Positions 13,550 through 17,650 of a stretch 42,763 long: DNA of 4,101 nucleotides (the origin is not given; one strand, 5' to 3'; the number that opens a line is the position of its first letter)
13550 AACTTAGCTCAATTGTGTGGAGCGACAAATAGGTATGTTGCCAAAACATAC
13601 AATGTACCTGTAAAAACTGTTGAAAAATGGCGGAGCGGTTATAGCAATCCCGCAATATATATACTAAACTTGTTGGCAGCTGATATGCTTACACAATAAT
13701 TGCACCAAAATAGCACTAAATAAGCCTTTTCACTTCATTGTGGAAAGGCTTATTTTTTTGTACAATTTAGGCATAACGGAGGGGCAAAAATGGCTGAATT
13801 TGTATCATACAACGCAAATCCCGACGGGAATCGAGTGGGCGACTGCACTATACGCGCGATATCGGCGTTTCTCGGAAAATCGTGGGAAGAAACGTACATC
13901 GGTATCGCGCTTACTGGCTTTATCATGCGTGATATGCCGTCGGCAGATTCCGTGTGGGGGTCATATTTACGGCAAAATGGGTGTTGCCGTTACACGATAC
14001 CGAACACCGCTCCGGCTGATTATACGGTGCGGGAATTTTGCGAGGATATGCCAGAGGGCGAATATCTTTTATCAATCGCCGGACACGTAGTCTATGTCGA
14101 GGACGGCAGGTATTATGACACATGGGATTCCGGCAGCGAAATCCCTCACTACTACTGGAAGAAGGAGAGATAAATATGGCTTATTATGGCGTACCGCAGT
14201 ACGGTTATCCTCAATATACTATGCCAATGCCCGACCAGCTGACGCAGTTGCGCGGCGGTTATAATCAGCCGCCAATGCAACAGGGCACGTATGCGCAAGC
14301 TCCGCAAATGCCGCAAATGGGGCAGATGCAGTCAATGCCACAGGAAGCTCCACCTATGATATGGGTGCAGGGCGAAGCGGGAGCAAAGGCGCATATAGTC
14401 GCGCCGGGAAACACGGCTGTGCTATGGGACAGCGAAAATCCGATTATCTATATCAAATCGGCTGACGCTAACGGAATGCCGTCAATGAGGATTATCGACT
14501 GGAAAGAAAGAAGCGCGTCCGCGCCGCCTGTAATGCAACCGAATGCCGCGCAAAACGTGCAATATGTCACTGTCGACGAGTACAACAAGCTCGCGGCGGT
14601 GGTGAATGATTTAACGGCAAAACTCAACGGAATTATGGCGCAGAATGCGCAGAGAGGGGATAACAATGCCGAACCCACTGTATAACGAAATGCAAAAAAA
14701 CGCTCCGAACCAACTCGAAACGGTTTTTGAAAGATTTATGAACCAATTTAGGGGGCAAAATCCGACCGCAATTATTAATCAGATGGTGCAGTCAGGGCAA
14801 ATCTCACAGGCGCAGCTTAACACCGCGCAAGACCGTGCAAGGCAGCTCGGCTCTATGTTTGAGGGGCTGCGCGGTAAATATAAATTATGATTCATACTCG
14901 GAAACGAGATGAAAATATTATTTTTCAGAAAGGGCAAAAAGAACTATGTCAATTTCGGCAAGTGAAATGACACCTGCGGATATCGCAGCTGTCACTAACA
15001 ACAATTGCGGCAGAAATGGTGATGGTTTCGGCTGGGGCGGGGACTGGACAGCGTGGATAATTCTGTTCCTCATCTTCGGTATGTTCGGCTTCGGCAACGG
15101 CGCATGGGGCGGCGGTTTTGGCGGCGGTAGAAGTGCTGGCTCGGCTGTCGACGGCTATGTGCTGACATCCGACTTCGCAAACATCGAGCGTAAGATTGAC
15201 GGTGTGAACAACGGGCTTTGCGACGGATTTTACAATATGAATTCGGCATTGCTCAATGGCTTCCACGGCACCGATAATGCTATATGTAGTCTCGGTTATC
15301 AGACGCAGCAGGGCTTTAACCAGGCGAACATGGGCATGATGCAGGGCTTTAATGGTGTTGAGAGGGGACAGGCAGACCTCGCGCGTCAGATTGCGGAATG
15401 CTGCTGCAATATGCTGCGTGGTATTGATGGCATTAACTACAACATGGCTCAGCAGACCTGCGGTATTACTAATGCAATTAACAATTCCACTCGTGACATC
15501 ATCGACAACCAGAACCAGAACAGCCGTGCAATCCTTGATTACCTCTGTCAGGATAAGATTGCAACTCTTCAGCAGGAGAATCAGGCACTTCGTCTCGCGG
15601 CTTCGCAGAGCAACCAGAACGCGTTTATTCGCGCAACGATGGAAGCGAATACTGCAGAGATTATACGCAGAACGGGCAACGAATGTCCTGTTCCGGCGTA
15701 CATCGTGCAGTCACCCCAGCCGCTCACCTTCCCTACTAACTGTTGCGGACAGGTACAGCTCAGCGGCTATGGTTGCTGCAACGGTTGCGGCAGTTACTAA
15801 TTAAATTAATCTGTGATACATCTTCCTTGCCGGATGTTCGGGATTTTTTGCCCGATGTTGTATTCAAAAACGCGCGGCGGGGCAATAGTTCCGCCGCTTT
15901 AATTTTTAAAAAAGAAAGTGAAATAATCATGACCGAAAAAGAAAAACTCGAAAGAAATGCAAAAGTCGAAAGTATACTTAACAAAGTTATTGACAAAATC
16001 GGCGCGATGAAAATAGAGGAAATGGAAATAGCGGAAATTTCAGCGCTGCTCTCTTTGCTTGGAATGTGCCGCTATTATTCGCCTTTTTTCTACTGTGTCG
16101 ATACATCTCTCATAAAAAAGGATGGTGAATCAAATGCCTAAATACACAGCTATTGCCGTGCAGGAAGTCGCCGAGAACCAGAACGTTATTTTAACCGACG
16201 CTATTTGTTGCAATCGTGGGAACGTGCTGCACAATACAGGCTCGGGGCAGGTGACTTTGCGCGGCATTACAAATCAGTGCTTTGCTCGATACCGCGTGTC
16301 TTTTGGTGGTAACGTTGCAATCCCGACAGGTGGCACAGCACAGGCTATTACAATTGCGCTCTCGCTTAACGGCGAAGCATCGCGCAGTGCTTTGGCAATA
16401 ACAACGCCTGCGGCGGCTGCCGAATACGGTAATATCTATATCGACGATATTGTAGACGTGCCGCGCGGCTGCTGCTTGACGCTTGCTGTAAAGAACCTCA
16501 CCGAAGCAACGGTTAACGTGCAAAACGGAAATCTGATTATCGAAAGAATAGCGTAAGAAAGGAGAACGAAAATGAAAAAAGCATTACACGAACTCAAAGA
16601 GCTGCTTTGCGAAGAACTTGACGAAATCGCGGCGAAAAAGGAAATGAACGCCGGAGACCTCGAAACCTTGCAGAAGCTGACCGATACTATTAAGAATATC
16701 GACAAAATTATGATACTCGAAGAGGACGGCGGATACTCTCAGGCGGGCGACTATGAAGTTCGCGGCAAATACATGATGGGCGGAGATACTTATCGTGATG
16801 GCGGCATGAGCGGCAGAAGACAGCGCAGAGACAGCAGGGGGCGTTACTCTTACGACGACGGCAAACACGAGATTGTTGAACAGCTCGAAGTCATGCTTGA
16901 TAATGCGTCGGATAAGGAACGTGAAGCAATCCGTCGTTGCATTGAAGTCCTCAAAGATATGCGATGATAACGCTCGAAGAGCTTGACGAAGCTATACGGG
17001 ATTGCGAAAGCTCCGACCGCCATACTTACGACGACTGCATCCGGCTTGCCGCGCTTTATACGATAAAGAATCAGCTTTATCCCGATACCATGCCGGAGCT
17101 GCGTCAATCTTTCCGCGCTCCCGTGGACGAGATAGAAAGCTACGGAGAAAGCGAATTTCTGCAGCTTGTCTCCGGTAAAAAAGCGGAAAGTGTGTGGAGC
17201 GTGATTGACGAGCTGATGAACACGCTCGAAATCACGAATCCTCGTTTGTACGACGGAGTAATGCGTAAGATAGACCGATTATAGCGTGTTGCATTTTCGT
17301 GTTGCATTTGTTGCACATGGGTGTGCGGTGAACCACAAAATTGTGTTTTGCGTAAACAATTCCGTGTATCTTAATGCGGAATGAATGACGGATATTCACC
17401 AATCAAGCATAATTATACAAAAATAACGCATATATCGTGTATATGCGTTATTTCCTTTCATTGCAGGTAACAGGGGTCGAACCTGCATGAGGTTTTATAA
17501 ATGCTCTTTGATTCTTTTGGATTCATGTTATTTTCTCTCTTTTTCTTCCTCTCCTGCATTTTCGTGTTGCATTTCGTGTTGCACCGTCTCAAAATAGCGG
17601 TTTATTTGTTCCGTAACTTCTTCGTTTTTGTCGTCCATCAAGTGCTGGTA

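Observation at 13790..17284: Eight-gene, two-operon cargo block next to attP encoding thiol-enzyme-like, Gln-rich, Cys/Gly-rich and C1q/BclA-like proteins: candidate undescribed envelope or spore-surface module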

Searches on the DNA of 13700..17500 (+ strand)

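Call 7: search_dna_similar(query=window:13700-17500:+, collection=phages, mode=distant, max_rows=25)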
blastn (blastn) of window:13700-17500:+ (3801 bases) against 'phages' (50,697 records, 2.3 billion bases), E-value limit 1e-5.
Records with a match: 7; places in all: 7; records where one place covers at least 80% of the query: 0.
Best place of each record, by identity: 80-90% 1; 60-80% 6.
By first word of the organism name: Bacteriophage 5; Dulem 2.
By host as written in the record: - 5; Propithecus coquereli 1; Varecia variegata 1.
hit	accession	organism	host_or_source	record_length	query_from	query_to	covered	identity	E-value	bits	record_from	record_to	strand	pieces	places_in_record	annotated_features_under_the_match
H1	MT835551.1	Bacteriophage sp.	human fecal samples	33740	1788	3024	15%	67.7%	4e-19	167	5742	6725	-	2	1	record has no annotation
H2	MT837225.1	Bacteriophage sp.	human fecal samples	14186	2696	3037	9%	67.9%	4e-19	104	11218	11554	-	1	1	record has no annotation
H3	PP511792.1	Dulem virus 33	Propithecus coquereli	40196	2753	3072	8%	69.2%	2e-28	134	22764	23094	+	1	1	hypothetical protein (x2)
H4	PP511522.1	Dulem virus 35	Varecia variegata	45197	1688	1998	8%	67.3%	7e-16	94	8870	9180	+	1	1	hypothetical protein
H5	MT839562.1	Bacteriophage sp.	human fecal samples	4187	1784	1935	4%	70.8%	4e-6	62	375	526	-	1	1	record has no annotation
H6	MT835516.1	Bacteriophage sp.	human fecal samples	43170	1736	1866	3%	73.9%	2e-9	73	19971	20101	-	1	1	record has no annotation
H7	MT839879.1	Bacteriophage sp.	human fecal samples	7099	1788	1839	1%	88.5%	3e-8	68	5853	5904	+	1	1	record has no annotation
